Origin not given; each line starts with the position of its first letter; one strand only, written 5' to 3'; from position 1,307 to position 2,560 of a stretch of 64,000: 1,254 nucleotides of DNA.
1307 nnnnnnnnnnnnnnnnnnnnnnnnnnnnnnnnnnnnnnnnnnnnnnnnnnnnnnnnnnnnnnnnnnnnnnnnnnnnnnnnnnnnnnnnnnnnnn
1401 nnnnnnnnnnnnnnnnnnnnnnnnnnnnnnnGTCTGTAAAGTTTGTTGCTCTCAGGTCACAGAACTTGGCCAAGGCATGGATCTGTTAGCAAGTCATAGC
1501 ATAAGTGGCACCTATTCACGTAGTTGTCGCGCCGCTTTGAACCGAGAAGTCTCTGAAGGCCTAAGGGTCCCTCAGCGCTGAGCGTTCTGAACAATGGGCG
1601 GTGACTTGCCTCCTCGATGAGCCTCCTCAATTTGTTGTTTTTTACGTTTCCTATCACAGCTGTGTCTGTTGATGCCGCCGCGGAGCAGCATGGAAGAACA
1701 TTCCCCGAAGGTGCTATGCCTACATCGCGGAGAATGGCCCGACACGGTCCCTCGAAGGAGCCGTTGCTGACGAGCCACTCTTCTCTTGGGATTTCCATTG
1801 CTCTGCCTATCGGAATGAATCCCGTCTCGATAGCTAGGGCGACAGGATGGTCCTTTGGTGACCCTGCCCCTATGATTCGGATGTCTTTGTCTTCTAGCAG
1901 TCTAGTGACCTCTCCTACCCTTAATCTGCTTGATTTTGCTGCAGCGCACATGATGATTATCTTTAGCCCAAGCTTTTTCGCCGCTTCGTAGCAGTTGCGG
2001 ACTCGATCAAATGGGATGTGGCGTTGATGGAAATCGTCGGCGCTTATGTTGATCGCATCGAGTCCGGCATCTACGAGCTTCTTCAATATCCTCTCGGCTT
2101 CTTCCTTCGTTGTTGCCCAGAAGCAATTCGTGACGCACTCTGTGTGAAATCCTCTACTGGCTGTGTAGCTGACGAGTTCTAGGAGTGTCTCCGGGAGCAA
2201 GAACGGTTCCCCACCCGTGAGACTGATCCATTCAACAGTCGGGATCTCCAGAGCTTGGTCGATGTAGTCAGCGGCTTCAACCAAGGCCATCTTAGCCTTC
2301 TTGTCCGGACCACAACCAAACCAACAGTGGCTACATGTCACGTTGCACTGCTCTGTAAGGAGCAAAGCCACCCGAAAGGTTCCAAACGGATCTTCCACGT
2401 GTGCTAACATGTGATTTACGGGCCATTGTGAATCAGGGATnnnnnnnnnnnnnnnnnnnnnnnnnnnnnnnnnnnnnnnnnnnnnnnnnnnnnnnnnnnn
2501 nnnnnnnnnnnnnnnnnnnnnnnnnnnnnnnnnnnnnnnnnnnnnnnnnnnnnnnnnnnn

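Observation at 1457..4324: Radical SAM/SPASM-like enzyme co-transcribed with a cytoplasmic M28 peptidase, with no visible precursor peptide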

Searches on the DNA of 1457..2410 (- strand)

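Call 29: search_rna_families(sources=[L041, L046, L048], threshold=gathering)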
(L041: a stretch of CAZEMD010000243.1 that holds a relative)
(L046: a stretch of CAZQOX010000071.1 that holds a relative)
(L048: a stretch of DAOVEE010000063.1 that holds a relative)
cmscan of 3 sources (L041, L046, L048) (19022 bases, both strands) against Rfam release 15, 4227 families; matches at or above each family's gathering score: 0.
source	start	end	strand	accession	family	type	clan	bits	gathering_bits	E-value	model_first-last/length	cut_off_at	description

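Call 88: search_rna_families(source=L040, start=7700, end=8200, threshold=evalue, max_evalue=1)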
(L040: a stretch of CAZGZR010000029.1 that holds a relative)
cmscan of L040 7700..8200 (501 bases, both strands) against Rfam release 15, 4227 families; matches with E-value up to 1: 3.
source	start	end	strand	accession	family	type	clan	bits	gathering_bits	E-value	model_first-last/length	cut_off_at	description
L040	7740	7813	+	RF00005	tRNA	Gene; tRNA;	CL00001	54.2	29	5.5e-11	1-71/71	no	tRNA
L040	7789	7866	+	RF04321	tmRNA_permuted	Gene;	-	20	47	0.044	36-93/213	no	permuted transfer-messenger RNA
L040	8049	8072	+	RF00161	nos_TCE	Cis-reg;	-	19.3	60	0.4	32-55/64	no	Nanos 3' UTR translation control element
